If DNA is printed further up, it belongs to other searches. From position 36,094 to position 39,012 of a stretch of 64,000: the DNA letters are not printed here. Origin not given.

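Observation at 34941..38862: Duplicated module: precursor, HprK-like kinase, precursor, convergent A-PCP-TE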

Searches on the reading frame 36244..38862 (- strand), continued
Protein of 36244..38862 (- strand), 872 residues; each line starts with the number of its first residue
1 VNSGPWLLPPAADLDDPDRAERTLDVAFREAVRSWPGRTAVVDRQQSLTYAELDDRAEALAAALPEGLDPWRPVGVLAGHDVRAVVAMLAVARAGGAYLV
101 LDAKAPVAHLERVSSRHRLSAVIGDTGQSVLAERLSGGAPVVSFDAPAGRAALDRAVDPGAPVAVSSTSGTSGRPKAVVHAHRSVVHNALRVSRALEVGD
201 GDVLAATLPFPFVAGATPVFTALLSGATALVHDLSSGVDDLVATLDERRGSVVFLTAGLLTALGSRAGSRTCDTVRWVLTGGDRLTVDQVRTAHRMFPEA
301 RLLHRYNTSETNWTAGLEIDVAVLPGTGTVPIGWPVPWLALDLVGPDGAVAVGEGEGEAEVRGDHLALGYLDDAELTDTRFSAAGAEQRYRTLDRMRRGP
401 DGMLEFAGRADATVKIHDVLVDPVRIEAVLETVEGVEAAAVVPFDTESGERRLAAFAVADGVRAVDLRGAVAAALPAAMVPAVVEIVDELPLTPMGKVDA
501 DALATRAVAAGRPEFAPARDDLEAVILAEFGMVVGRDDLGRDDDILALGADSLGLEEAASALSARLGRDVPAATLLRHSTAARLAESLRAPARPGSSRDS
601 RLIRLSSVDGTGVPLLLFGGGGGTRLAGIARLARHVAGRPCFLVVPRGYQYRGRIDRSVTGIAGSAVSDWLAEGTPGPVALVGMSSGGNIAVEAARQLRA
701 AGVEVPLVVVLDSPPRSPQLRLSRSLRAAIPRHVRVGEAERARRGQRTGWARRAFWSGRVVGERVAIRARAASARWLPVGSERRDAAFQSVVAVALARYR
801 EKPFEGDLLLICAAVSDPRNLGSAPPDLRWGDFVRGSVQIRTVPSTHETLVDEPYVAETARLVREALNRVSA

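Call 32: find_encoding_contigs(protein=P0005, flank=10000, max_places=1)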
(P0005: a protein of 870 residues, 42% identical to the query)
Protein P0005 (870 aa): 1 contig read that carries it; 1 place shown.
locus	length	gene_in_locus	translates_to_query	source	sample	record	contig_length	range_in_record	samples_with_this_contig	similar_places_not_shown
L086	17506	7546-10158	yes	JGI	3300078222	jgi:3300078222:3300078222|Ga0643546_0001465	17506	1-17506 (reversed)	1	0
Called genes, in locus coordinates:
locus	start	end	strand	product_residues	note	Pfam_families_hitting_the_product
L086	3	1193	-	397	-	?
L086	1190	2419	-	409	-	PF00180:Iso_dh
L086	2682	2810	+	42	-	-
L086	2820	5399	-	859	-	PF00501:AMP-binding, PF13193:AMP-binding_C, PF00550:PP-binding, PF00975:Thioesterase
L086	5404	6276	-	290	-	PF27840:ScmC (weak), PF07475:Hpr_kinase_C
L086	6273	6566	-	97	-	PF05402:PqqD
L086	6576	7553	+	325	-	PF10094:DUF2332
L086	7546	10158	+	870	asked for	PF00501:AMP-binding, PF13193:AMP-binding_C (weak), PF00550:PP-binding, PF00975:Thioesterase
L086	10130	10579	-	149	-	PF13471:Transglut_core3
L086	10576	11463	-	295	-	PF27840:ScmC (weak), PF07475:Hpr_kinase_C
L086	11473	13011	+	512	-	PF13522:GATase_6 (weak), PF13537:GATase_7, PF00733:Asn_synthase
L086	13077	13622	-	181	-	PF11716:MDMPI_N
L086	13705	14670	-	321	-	PF06325:PrmA, PF08241:Methyltransf_11 (weak), PF13649:Methyltransf_25, PF13847:Methyltransf_31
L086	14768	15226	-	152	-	PF10604:Polyketide_cyc2, PF03364:Polyketide_cyc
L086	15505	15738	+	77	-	-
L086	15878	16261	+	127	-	PF07100:ASRT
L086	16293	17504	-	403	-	?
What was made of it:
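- L086 has TE2 but no precursor between the kinase and the cyclase (call 32).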

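Call 40: find_encoding_contigs(protein=P0009, flank=10000, max_places=1)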
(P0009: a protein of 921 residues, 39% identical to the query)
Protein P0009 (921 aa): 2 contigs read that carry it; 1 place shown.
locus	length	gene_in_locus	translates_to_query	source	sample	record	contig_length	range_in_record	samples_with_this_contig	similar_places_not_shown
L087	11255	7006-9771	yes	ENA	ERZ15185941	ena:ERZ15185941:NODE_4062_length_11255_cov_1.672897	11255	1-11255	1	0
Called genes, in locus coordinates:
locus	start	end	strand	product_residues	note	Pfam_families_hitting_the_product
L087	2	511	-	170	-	?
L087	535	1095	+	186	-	PF13471:Transglut_core3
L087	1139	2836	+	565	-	PF13537:GATase_7 (weak), PF00733:Asn_synthase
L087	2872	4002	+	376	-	PF00180:Iso_dh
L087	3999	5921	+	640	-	PF00857:Isochorismatase, PF00171:Aldedh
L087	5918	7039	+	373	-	PF10094:DUF2332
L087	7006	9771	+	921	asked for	PF00501:AMP-binding, PF13193:AMP-binding_C (weak), PF00550:PP-binding, PF00975:Thioesterase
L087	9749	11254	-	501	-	?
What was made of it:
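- In L087 the order is B2, cyclase, Iso_dh, ALDH, DUF2332, TE in one direction (call 40).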

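Call 41: find_encoding_contigs(protein=P0011, flank=10000, max_places=1)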
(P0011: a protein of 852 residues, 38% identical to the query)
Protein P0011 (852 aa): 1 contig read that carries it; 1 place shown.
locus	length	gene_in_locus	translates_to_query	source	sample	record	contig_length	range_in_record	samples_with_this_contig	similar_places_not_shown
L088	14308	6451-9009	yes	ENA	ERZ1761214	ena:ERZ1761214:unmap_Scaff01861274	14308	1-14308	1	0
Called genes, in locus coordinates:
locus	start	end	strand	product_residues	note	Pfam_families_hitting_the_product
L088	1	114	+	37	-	?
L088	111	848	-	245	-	PF07885:Ion_trans_2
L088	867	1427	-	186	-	PF18967:PycTM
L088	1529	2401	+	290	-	PF01297:ZnuA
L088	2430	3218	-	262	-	-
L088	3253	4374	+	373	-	PF00180:Iso_dh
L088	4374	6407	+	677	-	PF00857:Isochorismatase, PF00171:Aldedh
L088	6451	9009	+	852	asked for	PF00501:AMP-binding, PF13193:AMP-binding_C (weak), PF00550:PP-binding, PF00975:Thioesterase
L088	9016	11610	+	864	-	PF00501:AMP-binding, PF13193:AMP-binding_C (weak), PF00550:PP-binding, PF00975:Thioesterase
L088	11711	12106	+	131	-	PF13581:HATPase_c_2, PF02518:HATPase_c (weak)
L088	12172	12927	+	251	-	-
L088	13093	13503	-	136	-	PF00072:Response_reg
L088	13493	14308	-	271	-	?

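Call 42: find_encoding_contigs(protein=P0017, flank=10000, max_places=1)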
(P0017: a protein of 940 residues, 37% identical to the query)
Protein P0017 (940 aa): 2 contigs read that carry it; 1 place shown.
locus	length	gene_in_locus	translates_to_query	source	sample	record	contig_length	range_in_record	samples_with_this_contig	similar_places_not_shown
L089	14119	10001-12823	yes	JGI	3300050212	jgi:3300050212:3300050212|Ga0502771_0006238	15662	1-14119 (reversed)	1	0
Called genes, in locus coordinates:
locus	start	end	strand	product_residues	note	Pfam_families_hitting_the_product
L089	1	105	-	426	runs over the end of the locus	PF13489:Methyltransf_23, PF08241:Methyltransf_11, PF08242:Methyltransf_12, PF13649:Methyltransf_25, PF13847:Methyltransf_31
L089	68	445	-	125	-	-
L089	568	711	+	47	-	-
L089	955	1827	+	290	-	-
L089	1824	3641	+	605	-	PF00685:Sulfotransfer_1, PF07475:Hpr_kinase_C (weak)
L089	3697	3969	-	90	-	PF05402:PqqD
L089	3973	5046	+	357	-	PF27840:ScmC (faint), PF07475:Hpr_kinase_C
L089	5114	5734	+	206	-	PF13471:Transglut_core3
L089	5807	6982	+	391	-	PF00180:Iso_dh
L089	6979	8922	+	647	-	PF00857:Isochorismatase, PF00171:Aldedh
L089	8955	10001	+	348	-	PF10094:DUF2332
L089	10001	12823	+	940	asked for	PF00501:AMP-binding, PF13193:AMP-binding_C (weak), PF00550:PP-binding (weak), PF00975:Thioesterase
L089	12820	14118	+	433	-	?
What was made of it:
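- TE2-type genes lie in the Iso_dh / ALDH / DUF2332 operon in L087 and L089, with no precursor or kinase between them (calls 40, 42).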

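Call 55: list_cluster_members(proteins=[P0001, P0010])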
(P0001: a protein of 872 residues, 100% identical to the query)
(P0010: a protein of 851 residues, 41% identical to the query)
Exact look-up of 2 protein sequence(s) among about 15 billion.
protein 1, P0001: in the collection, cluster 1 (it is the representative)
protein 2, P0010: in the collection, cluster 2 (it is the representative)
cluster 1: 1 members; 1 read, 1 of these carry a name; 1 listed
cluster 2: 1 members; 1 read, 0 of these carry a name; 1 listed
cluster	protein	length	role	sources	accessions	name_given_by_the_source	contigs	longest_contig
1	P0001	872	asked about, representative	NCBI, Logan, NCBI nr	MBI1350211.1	MAG: AMP-binding protein [Actinomycetales bacterium] | AMP-binding protein [Actinomycetales bacterium]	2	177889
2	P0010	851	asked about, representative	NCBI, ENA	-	-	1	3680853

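Call 75: find_related_loci(query=A4, collection=metagenome_contigs, flank=10000)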
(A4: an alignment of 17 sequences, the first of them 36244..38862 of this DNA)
Query A4 (872 aa) in metagenome_contigs; peptide patterns used: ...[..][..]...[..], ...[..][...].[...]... (x = any residue, [..] = any of these).
600 stretches matched a pattern (row limit reached: there are more); 391 encode a relative of the query (tblastn E <= 1e-3); the best 80 are kept; 80 distinct loci.
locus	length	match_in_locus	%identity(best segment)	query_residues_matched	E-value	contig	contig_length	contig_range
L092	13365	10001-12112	31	9-713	8e-55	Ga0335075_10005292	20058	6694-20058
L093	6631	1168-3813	29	7-867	3e-51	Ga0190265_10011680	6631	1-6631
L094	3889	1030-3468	29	28-870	5e-50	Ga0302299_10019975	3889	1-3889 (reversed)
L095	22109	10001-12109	32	23-715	6e-50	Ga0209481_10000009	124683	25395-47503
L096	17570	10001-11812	33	16-597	7e-50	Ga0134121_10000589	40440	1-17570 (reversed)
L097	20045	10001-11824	27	17-593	8e-49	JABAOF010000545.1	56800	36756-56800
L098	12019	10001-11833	32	8-588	8e-48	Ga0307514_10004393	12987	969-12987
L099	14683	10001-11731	31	20-585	6e-47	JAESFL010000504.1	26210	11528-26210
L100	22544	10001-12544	27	17-872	2e-46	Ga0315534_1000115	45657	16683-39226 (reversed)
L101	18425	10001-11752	32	2-591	4e-46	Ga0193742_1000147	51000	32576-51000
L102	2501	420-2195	28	10-589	4e-47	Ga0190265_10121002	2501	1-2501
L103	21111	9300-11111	29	28-610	5e-45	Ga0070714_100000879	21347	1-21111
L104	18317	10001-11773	30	21-589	5e-45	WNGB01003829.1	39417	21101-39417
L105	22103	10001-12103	29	32-713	6e-45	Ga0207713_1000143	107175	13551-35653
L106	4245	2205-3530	34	23-460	1e-44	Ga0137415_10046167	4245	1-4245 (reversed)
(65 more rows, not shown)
